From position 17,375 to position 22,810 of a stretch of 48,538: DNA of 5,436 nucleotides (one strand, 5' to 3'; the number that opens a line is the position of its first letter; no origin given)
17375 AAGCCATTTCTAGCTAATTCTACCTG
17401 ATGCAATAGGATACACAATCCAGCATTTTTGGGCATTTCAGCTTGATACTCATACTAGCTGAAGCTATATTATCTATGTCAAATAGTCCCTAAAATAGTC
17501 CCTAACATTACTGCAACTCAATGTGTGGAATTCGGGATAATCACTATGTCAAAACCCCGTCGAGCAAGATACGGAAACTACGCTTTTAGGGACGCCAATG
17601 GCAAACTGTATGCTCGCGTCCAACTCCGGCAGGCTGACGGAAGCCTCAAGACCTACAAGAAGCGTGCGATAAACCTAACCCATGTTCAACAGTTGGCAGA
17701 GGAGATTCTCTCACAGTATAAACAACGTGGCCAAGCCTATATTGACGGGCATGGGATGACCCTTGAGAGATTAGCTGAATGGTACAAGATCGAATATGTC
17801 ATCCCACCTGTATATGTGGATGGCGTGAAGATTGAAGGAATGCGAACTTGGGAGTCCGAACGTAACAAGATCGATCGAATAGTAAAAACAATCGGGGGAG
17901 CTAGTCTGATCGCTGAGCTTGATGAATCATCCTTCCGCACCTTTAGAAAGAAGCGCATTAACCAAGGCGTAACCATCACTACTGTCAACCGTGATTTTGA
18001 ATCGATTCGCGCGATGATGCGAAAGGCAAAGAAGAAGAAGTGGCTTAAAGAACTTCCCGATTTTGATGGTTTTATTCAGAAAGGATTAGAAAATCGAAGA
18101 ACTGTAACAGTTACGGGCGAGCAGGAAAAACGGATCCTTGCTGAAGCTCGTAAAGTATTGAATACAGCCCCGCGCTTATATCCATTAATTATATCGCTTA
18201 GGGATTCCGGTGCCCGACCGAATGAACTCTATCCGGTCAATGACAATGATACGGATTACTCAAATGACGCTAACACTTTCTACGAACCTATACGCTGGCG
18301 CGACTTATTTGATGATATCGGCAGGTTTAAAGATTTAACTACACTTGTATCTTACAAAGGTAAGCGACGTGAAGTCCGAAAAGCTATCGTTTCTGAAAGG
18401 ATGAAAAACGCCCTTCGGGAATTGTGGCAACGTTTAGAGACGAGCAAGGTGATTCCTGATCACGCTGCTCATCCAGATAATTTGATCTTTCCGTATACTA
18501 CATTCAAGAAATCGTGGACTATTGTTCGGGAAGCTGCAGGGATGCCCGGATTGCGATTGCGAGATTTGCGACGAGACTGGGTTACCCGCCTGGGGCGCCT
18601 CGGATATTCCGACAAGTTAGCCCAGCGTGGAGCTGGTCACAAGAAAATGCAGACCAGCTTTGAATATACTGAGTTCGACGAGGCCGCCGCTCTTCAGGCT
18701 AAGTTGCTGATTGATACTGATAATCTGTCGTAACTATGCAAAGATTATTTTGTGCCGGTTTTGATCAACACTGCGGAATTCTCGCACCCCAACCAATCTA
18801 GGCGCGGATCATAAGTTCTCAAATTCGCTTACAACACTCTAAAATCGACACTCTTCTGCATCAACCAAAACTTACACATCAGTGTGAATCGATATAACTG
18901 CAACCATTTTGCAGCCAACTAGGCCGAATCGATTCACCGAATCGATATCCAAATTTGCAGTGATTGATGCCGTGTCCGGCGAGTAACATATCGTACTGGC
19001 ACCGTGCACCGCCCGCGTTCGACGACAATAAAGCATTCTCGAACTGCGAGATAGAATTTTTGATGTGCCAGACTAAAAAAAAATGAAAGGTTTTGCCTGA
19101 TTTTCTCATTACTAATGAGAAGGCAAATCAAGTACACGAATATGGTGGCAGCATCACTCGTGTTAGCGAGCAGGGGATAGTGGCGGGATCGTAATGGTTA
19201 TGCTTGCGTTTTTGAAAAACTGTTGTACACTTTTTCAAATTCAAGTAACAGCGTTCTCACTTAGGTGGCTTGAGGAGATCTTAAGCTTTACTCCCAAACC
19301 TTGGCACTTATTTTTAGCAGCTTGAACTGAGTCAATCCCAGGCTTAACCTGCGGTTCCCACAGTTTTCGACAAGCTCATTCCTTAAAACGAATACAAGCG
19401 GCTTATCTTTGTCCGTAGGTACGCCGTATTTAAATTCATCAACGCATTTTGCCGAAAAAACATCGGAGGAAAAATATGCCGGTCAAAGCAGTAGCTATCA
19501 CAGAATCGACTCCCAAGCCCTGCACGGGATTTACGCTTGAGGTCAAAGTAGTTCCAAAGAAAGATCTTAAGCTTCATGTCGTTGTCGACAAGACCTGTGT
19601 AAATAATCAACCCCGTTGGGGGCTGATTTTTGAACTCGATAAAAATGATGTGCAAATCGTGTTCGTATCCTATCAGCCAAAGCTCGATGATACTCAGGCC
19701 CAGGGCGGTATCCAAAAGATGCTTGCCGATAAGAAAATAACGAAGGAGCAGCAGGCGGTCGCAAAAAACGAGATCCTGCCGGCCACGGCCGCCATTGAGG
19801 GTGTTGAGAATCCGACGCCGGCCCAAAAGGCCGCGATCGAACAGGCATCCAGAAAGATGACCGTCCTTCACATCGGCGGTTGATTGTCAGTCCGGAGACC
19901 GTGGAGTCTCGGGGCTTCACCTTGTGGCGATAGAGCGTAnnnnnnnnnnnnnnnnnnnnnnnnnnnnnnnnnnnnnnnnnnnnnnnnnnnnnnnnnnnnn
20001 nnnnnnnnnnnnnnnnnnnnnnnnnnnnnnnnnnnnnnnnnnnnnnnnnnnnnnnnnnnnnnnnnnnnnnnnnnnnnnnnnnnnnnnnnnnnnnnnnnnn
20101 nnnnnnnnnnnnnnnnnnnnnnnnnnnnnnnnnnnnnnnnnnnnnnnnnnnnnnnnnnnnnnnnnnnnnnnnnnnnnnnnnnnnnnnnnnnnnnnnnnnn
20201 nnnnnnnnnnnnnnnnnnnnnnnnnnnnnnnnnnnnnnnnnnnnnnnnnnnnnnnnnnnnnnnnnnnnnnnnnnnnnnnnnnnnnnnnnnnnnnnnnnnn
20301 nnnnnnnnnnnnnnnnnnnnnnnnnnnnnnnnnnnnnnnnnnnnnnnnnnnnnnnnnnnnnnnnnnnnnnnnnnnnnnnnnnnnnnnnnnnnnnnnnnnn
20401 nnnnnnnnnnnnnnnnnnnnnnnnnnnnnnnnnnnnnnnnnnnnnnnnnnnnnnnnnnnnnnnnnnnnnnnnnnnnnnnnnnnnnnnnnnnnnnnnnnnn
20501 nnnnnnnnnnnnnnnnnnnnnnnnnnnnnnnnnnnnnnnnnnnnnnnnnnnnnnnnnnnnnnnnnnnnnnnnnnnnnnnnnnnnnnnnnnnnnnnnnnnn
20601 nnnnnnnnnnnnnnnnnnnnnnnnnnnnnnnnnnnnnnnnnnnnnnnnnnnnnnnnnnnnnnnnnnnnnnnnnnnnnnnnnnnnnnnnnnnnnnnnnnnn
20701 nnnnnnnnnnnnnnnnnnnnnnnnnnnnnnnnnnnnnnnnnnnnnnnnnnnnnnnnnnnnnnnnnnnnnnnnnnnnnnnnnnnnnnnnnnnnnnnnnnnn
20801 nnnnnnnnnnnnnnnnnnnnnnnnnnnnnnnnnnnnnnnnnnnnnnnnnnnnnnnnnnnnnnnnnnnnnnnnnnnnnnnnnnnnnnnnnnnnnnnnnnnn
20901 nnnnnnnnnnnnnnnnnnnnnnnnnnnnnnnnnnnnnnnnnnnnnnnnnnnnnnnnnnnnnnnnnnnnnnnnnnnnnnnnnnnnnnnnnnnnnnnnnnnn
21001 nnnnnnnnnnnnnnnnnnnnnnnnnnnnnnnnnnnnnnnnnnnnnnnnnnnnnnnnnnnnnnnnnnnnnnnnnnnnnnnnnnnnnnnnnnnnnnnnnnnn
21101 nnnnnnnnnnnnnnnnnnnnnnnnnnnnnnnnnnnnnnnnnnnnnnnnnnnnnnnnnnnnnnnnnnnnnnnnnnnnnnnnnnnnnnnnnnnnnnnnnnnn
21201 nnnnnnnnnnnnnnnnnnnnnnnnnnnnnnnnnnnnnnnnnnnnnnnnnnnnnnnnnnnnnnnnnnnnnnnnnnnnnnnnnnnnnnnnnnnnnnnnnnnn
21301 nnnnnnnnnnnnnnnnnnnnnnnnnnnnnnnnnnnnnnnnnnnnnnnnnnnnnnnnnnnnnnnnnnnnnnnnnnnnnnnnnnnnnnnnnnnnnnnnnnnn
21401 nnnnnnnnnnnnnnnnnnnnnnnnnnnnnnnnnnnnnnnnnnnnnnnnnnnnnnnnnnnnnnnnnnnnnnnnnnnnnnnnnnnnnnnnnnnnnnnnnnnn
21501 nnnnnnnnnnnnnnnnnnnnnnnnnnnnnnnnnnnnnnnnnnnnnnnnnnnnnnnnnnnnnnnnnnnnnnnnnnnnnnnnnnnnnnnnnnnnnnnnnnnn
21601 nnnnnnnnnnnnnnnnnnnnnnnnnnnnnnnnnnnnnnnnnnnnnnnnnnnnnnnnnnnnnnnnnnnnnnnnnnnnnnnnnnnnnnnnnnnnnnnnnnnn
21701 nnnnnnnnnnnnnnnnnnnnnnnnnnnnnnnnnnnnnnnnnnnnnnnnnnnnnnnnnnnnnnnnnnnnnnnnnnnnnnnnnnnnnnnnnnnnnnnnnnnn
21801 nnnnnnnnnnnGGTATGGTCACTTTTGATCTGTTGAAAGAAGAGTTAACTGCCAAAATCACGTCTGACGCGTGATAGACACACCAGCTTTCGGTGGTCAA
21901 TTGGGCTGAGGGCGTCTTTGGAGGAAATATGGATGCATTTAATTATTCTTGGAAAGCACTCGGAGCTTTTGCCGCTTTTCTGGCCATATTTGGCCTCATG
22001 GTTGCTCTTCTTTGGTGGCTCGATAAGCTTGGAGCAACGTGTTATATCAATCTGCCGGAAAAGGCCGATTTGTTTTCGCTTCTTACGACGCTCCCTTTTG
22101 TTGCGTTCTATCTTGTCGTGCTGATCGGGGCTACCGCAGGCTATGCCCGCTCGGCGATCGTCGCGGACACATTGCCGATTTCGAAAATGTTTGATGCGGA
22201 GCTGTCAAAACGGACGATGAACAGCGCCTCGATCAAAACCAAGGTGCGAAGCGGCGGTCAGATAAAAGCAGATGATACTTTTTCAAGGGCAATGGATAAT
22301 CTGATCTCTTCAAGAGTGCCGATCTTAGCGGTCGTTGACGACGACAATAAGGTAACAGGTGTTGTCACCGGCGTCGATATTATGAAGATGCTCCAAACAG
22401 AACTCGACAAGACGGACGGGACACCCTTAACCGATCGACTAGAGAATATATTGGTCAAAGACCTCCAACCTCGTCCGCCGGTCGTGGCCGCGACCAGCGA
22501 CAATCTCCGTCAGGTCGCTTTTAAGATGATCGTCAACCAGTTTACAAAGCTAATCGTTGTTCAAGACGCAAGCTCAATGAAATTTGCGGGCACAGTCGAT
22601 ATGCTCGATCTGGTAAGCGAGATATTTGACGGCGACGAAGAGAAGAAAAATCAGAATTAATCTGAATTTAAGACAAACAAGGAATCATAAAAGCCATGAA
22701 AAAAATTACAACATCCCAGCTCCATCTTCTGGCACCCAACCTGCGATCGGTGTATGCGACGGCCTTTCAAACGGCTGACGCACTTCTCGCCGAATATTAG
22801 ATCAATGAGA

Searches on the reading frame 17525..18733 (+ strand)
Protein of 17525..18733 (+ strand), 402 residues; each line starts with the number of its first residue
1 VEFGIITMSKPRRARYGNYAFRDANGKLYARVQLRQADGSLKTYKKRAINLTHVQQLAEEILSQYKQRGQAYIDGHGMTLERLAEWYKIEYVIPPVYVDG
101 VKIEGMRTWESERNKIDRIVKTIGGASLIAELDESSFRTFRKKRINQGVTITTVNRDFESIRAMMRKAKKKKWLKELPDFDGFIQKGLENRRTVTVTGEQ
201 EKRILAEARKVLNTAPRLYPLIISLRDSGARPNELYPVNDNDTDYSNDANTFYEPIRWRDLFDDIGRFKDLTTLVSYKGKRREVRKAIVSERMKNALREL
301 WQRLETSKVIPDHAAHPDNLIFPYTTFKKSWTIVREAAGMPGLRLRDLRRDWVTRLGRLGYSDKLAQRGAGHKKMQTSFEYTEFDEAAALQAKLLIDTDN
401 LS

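Call 9: search_protein_families(library=pfam, max_evalue=0.001, proteins=[window:17525-18733:+])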
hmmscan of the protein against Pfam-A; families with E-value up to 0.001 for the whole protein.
window:17525-18733:+ (402 aa): 2 families
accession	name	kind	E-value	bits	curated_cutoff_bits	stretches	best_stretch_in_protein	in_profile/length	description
PF24624.1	Int_N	-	1.2e-06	29.6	27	1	109-171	23-84/100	Phage integrase, N-terminal domain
PF00589.27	Phage_integrase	-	0.00011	22.4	27.1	1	268-384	58-168/172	Phage integrase family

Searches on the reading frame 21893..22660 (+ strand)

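Call 9: search_protein_families(library=pfam, max_evalue=0.001, proteins=[window:21893-22660:+])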
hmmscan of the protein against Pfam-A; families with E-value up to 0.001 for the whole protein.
window:21893-22660:+ (255 aa): 1 family
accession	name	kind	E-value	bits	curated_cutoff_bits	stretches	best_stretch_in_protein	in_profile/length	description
PF00571.33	CBS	-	2.1e-10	41.2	24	1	124-167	12-55/57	CBS domain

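Call 101: search_protein_families(library=padloc, max_evalue=0.001, proteins=[window:21893-22660:+])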
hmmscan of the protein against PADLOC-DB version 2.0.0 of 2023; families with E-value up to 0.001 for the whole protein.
window:21893-22660:+ (255 aa): 0 families
